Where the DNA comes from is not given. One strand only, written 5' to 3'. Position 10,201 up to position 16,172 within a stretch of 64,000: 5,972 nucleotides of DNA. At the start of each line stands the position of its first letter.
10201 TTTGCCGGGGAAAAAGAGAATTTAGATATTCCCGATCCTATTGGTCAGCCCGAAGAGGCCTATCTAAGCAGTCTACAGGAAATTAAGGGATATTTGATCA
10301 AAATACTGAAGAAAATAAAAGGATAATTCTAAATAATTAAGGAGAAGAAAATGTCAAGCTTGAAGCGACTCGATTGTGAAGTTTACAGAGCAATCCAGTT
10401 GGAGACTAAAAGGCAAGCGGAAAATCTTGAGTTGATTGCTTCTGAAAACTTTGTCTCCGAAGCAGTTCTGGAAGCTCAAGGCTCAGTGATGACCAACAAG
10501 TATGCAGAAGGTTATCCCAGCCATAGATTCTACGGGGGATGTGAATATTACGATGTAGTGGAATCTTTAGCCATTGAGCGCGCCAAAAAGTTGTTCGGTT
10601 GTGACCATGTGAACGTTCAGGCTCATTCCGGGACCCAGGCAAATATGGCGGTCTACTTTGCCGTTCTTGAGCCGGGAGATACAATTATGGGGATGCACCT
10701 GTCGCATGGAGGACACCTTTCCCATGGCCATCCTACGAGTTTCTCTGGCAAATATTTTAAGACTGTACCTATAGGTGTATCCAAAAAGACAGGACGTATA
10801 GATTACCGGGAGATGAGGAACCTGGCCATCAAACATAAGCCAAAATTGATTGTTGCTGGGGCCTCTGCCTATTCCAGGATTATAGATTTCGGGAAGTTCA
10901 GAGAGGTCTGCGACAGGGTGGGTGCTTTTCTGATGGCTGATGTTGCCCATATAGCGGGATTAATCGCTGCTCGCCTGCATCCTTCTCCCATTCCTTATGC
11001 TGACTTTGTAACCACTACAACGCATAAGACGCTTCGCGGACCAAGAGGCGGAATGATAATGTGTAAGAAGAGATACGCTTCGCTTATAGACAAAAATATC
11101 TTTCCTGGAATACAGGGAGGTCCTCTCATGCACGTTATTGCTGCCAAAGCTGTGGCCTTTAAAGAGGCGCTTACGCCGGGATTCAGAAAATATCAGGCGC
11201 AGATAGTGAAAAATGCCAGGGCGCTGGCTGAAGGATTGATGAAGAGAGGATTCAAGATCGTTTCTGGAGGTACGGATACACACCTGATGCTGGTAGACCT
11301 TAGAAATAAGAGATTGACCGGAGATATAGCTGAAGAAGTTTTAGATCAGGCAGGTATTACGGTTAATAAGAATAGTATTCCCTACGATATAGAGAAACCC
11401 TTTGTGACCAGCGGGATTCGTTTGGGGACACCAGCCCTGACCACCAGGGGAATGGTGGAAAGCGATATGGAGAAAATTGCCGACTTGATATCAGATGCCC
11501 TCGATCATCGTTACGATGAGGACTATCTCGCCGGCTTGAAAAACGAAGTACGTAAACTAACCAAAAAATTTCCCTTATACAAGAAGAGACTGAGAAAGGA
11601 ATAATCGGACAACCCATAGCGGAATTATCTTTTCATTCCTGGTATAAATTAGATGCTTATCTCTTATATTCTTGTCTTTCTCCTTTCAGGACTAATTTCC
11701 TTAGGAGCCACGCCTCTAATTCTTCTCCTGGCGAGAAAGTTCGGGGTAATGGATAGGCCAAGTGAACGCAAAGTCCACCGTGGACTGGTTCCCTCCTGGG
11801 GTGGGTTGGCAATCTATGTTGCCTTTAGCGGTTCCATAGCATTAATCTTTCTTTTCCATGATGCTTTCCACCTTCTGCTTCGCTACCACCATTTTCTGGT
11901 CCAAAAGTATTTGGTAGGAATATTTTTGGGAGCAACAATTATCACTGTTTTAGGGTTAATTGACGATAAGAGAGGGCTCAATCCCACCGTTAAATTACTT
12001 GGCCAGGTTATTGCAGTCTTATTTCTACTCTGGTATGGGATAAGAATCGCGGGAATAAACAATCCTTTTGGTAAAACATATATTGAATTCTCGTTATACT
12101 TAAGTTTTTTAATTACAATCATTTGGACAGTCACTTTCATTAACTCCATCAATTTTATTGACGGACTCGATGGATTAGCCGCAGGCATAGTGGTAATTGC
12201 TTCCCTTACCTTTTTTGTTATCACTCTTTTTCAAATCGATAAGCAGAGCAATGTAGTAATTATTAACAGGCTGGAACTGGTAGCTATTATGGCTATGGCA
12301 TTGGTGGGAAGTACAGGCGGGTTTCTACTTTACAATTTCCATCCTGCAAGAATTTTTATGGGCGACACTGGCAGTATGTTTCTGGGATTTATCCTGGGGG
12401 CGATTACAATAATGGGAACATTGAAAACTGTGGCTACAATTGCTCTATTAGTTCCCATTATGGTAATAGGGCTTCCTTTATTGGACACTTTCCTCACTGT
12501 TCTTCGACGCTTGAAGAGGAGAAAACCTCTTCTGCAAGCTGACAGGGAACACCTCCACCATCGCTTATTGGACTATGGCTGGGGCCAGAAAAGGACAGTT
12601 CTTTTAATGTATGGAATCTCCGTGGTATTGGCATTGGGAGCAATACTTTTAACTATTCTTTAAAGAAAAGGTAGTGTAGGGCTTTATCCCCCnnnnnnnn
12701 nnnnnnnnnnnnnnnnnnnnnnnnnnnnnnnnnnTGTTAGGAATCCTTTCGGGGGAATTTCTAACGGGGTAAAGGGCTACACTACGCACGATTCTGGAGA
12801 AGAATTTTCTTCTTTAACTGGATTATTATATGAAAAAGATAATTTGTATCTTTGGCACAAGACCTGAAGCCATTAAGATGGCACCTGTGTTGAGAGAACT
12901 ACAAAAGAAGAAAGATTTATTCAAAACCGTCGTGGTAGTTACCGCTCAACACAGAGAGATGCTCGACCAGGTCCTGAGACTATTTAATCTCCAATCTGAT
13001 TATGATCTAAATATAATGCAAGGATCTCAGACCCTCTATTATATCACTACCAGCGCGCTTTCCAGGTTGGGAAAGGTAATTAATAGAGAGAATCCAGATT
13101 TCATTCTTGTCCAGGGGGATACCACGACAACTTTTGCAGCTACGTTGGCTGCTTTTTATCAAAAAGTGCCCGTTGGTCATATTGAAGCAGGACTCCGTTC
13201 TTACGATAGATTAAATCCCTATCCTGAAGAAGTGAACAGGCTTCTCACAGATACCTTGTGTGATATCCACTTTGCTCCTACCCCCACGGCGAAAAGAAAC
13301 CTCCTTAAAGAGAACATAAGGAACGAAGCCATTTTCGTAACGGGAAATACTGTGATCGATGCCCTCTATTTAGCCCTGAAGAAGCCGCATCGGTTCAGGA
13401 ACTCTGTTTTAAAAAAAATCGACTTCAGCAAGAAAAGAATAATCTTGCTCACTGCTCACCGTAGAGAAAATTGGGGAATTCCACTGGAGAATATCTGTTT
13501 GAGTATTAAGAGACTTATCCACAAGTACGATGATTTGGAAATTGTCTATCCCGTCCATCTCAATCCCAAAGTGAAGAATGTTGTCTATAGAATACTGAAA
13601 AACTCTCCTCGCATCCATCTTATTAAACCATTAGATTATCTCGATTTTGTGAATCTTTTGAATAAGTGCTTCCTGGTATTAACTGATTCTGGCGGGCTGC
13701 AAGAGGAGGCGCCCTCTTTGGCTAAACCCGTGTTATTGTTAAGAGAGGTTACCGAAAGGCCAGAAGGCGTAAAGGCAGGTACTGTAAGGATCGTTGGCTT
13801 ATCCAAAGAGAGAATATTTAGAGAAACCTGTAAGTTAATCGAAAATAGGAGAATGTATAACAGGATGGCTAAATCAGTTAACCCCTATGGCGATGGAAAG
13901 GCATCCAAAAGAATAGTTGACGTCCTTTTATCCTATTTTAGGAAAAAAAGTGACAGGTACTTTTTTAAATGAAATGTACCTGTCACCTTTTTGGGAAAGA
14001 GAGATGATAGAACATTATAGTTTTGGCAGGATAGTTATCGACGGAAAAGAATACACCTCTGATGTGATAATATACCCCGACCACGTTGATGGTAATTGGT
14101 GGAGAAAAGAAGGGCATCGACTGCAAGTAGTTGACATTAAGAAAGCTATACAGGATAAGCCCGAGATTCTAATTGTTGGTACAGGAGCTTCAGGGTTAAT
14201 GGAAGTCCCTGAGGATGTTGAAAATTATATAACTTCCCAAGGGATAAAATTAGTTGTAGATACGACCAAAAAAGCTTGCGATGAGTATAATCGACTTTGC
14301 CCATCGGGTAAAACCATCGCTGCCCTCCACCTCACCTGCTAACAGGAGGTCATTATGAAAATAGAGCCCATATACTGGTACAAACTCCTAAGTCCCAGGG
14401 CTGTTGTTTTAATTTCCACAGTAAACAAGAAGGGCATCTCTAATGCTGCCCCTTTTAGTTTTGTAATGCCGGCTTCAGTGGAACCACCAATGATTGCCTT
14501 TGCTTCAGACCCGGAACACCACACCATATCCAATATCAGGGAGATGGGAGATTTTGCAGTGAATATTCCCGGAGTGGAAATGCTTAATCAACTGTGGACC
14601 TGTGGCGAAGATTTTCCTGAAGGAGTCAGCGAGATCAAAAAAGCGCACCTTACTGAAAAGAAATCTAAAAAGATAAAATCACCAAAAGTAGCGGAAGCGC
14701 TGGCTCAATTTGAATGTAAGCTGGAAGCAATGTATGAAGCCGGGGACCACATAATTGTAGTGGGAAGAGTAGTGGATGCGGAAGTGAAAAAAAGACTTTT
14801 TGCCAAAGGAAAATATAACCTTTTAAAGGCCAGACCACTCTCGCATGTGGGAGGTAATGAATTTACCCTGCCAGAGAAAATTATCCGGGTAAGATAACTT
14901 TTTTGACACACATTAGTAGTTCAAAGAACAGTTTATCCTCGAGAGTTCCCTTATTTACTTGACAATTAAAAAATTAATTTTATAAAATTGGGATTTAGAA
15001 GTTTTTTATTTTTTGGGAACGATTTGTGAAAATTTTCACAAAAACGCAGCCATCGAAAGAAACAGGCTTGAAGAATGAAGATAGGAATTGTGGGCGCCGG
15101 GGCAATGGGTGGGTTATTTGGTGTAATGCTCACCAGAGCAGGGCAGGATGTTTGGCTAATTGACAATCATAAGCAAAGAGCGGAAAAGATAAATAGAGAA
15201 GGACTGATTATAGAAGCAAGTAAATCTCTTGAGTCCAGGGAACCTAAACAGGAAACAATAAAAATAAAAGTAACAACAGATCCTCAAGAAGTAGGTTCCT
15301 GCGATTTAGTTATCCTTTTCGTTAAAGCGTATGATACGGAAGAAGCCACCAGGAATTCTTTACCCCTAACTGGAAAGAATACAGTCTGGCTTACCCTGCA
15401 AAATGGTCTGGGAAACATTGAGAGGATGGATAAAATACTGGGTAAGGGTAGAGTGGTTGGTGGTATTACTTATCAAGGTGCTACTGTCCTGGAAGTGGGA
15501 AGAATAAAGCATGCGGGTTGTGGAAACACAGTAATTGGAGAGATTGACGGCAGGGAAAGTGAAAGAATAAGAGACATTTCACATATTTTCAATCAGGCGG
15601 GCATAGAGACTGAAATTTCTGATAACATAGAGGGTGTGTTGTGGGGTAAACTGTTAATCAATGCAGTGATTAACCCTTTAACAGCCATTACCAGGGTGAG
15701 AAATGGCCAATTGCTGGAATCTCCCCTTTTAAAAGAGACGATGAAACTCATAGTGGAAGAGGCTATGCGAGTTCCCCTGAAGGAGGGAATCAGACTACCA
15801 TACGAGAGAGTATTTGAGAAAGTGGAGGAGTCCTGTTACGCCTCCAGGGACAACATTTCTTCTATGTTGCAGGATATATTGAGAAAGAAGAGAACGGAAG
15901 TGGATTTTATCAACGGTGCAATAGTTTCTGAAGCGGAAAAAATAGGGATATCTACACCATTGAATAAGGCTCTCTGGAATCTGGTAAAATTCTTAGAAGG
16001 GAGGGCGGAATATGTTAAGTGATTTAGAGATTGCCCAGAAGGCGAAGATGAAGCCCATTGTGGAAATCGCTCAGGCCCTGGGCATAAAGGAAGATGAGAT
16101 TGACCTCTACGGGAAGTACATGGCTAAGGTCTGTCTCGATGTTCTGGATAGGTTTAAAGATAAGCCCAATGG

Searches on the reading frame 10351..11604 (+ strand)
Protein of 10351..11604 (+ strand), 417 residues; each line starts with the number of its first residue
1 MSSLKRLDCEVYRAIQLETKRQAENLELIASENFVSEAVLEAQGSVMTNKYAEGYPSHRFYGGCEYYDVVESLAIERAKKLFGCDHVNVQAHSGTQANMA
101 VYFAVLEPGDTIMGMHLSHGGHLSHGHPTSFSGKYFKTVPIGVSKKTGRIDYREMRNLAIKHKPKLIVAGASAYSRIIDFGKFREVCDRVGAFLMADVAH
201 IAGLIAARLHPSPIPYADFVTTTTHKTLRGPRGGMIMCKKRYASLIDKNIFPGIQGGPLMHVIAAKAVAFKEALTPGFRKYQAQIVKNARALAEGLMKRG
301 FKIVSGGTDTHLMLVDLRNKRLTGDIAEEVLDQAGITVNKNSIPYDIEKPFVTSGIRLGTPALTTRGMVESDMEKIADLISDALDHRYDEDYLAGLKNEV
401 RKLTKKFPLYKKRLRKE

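Call 7: search_protein_families(library=pfam, proteins=[window:10351-11604:+], max_evalue=0.00001)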
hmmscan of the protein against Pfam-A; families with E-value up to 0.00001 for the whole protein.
window:10351-11604:+ (417 aa): 3 families
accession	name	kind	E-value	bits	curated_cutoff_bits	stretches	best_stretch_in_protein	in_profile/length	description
PF00464.25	SHMT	-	3e-173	576.4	27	1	4-380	1-399/399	Serine hydroxymethyltransferase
PF00155.27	Aminotran_1_2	-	2.3e-09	37.4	19.7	1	60-368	37-353/361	Aminotransferase class I and II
PF01212.27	Beta_elim_lyase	-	1.1e-08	35.2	27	1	76-339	39-273/288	Beta-eliminating lyase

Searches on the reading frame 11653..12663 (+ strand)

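Call 7: search_protein_families(library=pfam, proteins=[window:11653-12663:+], max_evalue=0.00001)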
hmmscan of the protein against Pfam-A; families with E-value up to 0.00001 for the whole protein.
window:11653-12663:+ (336 aa): 1 family
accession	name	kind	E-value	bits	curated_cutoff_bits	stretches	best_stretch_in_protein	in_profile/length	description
PF00953.26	Glycos_transf_4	-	3.3e-41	141.4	27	1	88-255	2-159/160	Glycosyl transferase family 4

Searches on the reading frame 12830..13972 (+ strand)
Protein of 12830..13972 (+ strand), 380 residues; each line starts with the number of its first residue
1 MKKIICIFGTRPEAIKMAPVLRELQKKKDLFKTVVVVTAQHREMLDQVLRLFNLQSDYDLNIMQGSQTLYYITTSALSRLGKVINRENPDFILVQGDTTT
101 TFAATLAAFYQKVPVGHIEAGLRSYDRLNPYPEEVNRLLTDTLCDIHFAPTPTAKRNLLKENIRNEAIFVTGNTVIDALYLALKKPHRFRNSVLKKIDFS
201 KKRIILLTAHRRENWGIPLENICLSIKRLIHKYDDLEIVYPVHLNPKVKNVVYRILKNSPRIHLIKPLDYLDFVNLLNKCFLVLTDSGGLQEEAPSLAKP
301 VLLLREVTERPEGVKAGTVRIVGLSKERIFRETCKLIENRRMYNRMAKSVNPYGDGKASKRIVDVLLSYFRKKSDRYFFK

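Call 7: search_protein_families(library=pfam, proteins=[window:12830-13972:+], max_evalue=0.00001)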
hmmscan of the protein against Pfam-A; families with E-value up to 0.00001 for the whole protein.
window:12830-13972:+ (380 aa): 1 family
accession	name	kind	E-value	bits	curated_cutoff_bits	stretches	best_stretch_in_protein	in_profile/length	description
PF02350.25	Epimerase_2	-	6.6e-121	403.8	30.6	1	25-366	4-346/347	UDP-N-acetylglucosamine 2-epimerase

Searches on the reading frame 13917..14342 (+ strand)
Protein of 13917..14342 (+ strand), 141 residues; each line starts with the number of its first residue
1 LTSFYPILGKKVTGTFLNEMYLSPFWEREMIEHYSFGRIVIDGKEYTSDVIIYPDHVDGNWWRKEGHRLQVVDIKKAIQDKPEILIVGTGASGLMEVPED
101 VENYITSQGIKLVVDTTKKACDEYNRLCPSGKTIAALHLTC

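Call 84: search_protein_families(library=pfam, proteins=[window:13917-14342:+], max_evalue=0.01)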
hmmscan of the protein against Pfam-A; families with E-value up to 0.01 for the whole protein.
window:13917-14342:+ (141 aa): 1 family
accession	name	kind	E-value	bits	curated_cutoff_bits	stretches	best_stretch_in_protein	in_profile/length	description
PF04430.19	DUF498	-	1.5e-24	86.6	33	1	31-137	1-107/109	Protein of unknown function (DUF498/DUF598)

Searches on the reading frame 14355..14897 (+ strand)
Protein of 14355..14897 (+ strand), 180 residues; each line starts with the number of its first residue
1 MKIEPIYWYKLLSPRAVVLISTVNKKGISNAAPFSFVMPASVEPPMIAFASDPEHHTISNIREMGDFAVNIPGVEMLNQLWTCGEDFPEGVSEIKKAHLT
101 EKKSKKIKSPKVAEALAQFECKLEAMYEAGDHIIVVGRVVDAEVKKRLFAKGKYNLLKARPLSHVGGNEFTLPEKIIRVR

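Call 7: search_protein_families(library=pfam, proteins=[window:14355-14897:+], max_evalue=0.00001)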
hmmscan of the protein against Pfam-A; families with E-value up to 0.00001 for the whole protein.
window:14355-14897:+ (180 aa): 1 family
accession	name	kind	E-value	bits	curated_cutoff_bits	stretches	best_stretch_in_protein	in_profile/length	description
PF01613.24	Flavin_Reduct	-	9.1e-32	110.7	27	1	14-150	5-145/153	Flavin reductase like domain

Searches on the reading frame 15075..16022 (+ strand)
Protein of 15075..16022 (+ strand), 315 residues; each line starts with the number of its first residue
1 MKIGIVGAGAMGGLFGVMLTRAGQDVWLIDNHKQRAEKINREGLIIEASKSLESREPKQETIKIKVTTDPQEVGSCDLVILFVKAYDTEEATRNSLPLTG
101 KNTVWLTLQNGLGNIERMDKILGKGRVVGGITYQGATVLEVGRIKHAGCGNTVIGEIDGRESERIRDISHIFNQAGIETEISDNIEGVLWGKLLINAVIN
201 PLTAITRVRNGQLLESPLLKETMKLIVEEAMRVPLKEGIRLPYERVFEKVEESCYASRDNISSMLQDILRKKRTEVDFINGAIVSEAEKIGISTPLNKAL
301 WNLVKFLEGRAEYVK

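Call 4: search_protein_families(library=pfam, proteins=[window:15075-16022:+])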
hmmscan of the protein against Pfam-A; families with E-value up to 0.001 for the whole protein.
window:15075-16022:+ (315 aa): 7 families
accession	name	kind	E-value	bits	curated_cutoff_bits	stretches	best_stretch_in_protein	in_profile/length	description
PF02558.23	ApbA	-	1.7e-41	141.8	22.2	1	3-158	1-149/150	Ketopantoate reductase PanE/ApbA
PF08546.17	ApbA_C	-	2.6e-37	128.4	22.7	1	184-308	1-125/125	Ketopantoate reductase PanE/ApbA C terminal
PF03721.20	UDPG_MGDP_dh_N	-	5.7e-08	33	27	1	1-84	1-85/187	UDP-glucose/GDP-mannose dehydrogenase family, NAD binding domain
PF03807.23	F420_oxidored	-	1.5e-07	32.4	21.6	1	2-94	1-78/94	NADP oxidoreductase coenzyme F420-dependent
PF02737.24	3HCDH_N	-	7.5e-07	29.7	22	1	2-80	1-83/180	3-hydroxyacyl-CoA dehydrogenase, NAD binding domain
PF03446.21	NAD_binding_2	-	1.8e-05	25.3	21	1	2-91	1-71/161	NAD binding domain of 6-phosphogluconate dehydrogenase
PF01210.29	NAD_Gly3P_dh_N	-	0.00014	22.3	23.1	1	2-118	1-114/158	NAD-dependent glycerol-3-phosphate dehydrogenase N-terminus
